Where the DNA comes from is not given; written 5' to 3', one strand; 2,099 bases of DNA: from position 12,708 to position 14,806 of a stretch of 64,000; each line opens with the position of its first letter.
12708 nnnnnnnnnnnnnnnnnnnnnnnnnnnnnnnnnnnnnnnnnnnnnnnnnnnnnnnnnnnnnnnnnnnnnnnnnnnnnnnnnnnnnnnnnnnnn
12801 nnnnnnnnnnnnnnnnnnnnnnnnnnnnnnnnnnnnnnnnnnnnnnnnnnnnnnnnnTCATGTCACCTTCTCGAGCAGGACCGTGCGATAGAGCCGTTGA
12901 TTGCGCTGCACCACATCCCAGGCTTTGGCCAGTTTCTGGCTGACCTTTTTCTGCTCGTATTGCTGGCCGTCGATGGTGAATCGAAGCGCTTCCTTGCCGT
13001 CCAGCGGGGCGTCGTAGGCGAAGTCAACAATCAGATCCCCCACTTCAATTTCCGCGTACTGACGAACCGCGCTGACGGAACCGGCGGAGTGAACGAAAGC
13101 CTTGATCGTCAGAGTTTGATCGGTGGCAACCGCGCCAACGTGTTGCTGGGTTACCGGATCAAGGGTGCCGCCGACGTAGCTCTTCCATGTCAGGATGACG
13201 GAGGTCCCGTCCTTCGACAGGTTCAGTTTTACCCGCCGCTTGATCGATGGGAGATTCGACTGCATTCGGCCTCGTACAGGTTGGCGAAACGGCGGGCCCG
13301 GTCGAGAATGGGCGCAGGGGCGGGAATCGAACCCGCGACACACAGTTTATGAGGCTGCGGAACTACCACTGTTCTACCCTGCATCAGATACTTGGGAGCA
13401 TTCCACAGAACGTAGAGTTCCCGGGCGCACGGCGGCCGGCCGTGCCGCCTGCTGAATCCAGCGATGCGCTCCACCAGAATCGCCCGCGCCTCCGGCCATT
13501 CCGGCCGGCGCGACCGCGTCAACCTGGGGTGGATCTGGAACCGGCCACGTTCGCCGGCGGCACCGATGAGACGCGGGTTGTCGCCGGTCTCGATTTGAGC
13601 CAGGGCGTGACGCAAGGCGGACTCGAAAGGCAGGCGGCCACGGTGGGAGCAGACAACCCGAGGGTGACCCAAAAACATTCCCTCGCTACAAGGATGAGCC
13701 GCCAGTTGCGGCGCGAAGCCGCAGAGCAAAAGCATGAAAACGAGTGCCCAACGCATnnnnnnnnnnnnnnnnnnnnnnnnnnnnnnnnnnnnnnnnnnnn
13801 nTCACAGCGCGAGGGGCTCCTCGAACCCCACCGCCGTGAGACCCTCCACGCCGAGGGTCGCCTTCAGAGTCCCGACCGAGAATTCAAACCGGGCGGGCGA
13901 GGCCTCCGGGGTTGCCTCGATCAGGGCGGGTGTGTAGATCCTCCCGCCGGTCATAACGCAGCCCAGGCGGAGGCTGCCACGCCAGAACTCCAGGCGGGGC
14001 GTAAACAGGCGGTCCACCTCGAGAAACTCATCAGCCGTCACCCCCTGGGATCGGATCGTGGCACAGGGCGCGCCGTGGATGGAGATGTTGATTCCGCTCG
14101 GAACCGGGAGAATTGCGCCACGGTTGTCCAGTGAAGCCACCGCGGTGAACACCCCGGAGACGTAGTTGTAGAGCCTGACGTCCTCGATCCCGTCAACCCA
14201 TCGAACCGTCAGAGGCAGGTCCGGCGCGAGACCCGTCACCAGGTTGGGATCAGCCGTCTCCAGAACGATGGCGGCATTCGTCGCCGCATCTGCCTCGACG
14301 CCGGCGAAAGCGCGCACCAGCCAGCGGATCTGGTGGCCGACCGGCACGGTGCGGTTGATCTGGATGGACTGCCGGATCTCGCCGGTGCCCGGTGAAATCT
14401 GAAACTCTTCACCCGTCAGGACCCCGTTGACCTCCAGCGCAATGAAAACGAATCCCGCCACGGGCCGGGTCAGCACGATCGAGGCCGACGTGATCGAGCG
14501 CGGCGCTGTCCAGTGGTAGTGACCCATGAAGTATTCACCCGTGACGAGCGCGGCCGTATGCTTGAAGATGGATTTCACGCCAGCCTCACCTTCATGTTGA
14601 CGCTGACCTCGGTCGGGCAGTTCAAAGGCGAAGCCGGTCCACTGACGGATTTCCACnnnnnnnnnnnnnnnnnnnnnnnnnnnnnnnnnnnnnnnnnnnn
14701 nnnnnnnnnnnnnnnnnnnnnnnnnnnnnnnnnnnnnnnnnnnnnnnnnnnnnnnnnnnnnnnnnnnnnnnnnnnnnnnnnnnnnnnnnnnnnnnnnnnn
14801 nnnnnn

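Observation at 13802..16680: Repeated ~90-aa beta-domain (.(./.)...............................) in three consecutive structural genes and in the tail fibre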

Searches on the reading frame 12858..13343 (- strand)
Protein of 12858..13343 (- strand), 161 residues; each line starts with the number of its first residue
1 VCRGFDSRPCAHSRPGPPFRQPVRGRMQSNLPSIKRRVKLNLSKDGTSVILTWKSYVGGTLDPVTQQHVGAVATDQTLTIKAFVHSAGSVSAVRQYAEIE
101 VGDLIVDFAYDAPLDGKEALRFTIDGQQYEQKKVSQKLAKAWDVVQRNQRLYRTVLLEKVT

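Call 9: search_protein_families(library=pfam, proteins=[window:12858-13343:-], max_evalue=0.1)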
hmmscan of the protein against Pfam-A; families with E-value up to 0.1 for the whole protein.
window:12858-13343:- (161 aa): 0 families

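Call 10: search_protein_families(library=phrogs, proteins=[window:12858-13343:-], max_evalue=0.1)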
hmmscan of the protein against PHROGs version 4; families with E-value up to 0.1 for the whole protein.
window:12858-13343:- (161 aa): 1 family
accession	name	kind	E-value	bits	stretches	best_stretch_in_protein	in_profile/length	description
phrog_16225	-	unknown function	1.1e-07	32.9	1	27-130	6-115/148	-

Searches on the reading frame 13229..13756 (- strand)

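Call 9: search_protein_families(library=pfam, proteins=[window:13229-13756:-], max_evalue=0.1)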
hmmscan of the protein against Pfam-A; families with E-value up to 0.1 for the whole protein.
window:13229-13756:- (175 aa): 0 families

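Call 10: search_protein_families(library=phrogs, proteins=[window:13229-13756:-], max_evalue=0.1)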
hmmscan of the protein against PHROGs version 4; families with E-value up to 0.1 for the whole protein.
window:13229-13756:- (175 aa): 1 family
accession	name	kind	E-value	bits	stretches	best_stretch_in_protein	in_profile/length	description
phrog_32226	-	unknown function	0.024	16.1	1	45-92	16-62/90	-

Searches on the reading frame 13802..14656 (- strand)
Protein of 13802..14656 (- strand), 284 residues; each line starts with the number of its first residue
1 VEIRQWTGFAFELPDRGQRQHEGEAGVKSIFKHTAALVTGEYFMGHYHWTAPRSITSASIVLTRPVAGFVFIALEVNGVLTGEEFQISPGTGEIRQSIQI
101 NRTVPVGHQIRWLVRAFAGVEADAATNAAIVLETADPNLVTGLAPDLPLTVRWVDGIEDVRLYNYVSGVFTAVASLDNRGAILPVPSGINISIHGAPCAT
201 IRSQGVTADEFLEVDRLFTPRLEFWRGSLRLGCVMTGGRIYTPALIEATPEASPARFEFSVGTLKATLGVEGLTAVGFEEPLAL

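Call 9: search_protein_families(library=pfam, proteins=[window:13802-14656:-], max_evalue=0.1)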
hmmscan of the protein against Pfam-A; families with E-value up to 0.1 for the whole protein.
window:13802-14656:- (284 aa): 0 families

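Call 10: search_protein_families(library=phrogs, proteins=[window:13802-14656:-], max_evalue=0.1)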
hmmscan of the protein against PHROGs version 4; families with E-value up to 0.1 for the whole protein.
window:13802-14656:- (284 aa): 0 families

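Call 56: search_solved_structures(query=A4, max_evalue=10)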
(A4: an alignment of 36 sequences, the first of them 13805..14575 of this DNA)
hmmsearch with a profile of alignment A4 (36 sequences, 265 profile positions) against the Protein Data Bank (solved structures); distinct sequences matched with E-value up to 10: 2.
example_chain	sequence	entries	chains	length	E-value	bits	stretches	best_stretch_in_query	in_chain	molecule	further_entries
9vgj_A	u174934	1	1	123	0.38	13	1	57-118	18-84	AlBeta86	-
5k2m_A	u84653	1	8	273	1.2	11.3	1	183-228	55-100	RimK-related lysine biosynthesis protein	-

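Call 64: search_protein_families(library=phrogs, alignment_id=A4, max_evalue=0.1)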
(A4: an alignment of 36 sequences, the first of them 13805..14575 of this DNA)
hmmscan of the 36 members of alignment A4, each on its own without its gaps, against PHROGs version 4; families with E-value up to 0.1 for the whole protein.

A. member 1, window:13805-14575:- (257 aa): 0 families

B. families by the number of members that match (of 36 scanned): 4 families
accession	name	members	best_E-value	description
phrog_37067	-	1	0.039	-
phrog_37556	-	1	0.052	-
phrog_9468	-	1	0.073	-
phrog_36828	-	1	0.097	-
